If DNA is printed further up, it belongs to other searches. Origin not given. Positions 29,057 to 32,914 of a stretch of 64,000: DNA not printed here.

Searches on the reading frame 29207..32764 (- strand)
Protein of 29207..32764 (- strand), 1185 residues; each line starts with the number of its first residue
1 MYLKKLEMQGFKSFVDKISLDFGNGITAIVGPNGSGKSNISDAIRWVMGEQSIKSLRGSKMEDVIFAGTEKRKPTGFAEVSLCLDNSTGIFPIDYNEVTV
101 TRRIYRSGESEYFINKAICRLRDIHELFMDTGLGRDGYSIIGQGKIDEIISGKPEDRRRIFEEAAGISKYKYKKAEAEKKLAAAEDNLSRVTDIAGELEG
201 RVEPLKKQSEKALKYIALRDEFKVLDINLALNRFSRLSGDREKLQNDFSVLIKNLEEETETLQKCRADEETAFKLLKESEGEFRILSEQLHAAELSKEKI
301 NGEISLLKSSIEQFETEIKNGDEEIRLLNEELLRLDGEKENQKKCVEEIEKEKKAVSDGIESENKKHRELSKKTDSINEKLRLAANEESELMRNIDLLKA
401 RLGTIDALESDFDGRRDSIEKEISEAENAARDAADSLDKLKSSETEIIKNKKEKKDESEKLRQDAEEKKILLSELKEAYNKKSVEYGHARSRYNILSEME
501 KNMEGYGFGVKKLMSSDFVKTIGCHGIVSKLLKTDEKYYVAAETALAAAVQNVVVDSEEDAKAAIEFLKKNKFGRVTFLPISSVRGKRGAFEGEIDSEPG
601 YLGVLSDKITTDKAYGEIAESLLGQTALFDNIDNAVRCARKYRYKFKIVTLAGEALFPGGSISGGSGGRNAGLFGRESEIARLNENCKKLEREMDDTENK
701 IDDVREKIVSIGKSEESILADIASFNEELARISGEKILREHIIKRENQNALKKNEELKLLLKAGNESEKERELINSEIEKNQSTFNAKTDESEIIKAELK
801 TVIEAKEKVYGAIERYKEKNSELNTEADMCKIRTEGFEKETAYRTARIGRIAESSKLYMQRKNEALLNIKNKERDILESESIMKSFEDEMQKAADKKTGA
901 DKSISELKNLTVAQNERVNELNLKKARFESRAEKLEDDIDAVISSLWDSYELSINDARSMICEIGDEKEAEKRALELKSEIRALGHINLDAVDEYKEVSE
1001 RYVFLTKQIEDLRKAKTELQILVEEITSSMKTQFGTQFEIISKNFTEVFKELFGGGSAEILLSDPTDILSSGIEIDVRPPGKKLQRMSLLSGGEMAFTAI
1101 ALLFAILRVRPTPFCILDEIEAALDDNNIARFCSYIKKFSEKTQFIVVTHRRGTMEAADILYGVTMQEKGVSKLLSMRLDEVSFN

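Call 39: search_protein_families(library=pfam, proteins=[window:29207-32764:-], max_evalue=0.001)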
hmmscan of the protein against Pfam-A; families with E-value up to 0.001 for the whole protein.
window:29207-32764:- (1185 aa): 6 families
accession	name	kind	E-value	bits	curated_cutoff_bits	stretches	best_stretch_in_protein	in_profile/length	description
PF02463.25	SMC_N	-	6e-67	225.7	40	1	2-1173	1-220/220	RecF/RecN/SMC N terminal domain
PF06470.18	SMC_hinge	-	3e-27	95.8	22.5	1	523-637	3-114/116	SMC proteins Flexible Hinge Domain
PF13476.12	AAA_23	-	1.1e-18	69.1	27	1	5-190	1-188/201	AAA domain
PF13304.12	AAA_21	-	4.9e-10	40.4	27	1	26-127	1-122/304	AAA domain, putative AbiEii toxin, Type IV TA system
PF13175.12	AAA_15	-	2.4e-08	34.5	32.1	1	1-515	1-310/374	AAA ATPase domain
PF13555.12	AAA_29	-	3.2e-05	24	27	1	12-48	10-46/61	P-loop containing region of AAA domain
